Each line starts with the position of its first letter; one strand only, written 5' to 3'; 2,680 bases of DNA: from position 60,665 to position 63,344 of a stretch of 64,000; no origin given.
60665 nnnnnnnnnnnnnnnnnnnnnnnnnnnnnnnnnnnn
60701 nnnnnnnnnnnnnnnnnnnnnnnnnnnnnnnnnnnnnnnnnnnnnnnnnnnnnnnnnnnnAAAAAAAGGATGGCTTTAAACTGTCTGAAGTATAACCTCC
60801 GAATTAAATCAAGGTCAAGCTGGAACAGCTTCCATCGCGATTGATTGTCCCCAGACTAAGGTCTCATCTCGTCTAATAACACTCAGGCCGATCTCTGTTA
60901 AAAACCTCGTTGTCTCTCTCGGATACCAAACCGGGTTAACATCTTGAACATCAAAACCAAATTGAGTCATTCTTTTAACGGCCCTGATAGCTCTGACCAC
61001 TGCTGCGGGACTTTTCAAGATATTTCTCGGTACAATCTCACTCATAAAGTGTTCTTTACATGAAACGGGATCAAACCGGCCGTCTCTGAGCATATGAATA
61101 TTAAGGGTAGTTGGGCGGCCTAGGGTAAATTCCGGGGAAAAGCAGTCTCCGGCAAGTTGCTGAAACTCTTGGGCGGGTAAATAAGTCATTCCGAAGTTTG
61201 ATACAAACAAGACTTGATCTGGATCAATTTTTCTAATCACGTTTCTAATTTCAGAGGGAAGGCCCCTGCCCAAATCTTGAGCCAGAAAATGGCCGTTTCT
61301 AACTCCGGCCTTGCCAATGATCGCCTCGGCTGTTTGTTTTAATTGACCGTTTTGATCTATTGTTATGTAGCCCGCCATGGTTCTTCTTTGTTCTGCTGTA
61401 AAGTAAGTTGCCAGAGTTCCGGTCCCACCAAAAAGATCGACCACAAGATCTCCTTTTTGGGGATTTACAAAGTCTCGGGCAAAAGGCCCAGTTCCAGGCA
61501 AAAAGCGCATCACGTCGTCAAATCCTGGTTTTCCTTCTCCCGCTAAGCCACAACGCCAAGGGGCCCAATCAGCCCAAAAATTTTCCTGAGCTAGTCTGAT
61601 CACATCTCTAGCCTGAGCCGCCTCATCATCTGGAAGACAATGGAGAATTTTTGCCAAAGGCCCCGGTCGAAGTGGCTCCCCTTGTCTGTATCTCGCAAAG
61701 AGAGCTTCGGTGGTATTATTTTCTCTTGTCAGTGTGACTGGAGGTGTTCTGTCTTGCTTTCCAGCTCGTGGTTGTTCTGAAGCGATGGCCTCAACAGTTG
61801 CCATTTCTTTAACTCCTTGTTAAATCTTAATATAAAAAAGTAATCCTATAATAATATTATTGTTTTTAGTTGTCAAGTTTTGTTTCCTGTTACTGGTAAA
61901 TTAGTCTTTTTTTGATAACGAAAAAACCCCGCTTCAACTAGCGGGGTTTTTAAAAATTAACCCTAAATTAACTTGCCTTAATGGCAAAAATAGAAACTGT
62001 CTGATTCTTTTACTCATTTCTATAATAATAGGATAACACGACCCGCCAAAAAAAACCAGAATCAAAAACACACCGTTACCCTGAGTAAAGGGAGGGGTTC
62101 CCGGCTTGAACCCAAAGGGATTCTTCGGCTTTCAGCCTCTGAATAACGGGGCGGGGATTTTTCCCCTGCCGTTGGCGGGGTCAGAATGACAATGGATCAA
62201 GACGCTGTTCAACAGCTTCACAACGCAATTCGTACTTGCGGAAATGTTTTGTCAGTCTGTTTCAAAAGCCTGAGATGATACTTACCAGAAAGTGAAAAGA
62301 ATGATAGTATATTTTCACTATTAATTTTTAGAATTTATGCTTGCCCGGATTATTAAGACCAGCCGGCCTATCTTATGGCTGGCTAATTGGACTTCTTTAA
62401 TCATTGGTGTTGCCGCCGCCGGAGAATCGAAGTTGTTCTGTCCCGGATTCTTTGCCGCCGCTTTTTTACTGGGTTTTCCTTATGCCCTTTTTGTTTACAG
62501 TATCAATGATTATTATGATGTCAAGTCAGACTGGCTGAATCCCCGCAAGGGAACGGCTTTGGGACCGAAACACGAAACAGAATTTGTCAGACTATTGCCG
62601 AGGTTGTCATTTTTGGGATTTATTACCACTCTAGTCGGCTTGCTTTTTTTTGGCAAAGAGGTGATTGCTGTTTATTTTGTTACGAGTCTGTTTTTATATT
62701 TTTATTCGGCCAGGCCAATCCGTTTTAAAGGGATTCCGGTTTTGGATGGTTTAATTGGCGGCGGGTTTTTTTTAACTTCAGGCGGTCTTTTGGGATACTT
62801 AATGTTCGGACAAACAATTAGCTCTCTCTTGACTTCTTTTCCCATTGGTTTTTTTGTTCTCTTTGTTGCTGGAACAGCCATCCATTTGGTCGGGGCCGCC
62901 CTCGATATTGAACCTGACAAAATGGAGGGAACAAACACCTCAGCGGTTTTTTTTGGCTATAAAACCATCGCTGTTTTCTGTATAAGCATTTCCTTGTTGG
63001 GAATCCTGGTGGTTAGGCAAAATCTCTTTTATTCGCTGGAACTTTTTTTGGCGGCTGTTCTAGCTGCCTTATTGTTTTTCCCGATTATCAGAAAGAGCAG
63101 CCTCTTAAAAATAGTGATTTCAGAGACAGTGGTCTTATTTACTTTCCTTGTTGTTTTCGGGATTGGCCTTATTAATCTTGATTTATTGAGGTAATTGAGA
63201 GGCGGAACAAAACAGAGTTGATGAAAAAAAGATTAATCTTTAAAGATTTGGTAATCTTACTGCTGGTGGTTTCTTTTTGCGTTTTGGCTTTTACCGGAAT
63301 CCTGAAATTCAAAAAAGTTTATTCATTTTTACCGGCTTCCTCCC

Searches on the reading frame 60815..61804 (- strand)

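Call 31: search_protein_families(library=pfam, proteins=[window:60815-61804:-], max_evalue=0.001)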
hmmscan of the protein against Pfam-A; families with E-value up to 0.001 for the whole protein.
window:60815-61804:- (329 aa): 0 families

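Call 58: search_protein_families(library=pfam, proteins=[window:60815-61804:-], max_evalue=10)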
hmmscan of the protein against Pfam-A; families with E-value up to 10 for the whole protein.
window:60815-61804:- (329 aa): 2 families
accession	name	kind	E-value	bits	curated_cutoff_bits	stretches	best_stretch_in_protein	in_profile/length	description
PF01555.25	N6_N4_Mtase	-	0.0014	19.1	26.7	1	116-159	180-219/221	DNA methylase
PF13847.12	Methyltransf_31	-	0.015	15.4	27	1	117-183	3-67/145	Methyltransferase domain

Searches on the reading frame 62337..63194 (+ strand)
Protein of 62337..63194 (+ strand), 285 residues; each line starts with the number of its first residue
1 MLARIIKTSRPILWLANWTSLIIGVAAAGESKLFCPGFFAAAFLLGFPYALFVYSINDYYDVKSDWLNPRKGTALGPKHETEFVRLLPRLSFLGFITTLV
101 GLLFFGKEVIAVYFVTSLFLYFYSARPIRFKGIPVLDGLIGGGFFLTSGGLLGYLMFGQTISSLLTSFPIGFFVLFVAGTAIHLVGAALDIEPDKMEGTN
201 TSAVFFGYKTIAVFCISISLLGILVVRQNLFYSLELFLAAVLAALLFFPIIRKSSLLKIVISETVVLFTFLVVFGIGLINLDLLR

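Call 31: search_protein_families(library=pfam, proteins=[window:62337-63194:+], max_evalue=0.001)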
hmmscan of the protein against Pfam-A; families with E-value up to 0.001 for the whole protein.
window:62337-63194:+ (285 aa): 1 family
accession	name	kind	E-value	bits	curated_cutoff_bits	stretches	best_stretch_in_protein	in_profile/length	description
PF01040.23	UbiA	-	2.3e-17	63.6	34.2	1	22-249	6-227/250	UbiA prenyltransferase family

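Call 88: find_encoding_contigs(protein=window:62337-63194:+, flank=10000, max_places=2)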
Protein window:62337-63194:+ (285 aa): 1 contig read that carries it; 1 place shown.
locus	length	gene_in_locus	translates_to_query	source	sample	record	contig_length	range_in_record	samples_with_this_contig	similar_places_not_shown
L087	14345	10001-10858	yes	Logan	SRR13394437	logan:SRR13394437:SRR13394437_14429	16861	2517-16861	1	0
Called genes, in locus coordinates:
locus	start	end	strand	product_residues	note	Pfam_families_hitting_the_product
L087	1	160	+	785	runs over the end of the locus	PF00133:tRNA-synt_1, PF09334:tRNA-synt_1g, PF08264:Anticodon_1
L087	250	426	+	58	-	-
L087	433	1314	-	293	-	PF20108:DUF6498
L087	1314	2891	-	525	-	-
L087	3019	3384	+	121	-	-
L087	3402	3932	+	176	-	PF13489:Methyltransf_23, PF13847:Methyltransf_31, PF13649:Methyltransf_25, PF08241:Methyltransf_11 (weak), PF08242:Methyltransf_12 (weak)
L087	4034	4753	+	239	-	PF00571:CBS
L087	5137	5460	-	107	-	PF00076:RRM_1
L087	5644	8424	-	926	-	PF16927:HisKA_7TM, PF13185:GAF_2 (weak), PF13492:GAF_3, PF01590:GAF, PF13185:GAF_2, PF00512:HisKA, PF02518:HATPase_c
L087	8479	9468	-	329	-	-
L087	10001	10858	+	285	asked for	PF01040:UbiA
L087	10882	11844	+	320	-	PF14358:DUF4405 (weak), PF00174:Oxidored_molyb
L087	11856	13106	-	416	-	PF00162:PGK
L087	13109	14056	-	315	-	PF01018:GTP1_OBG, PF01926:MMR_HSR1, PF02421:FeoB_N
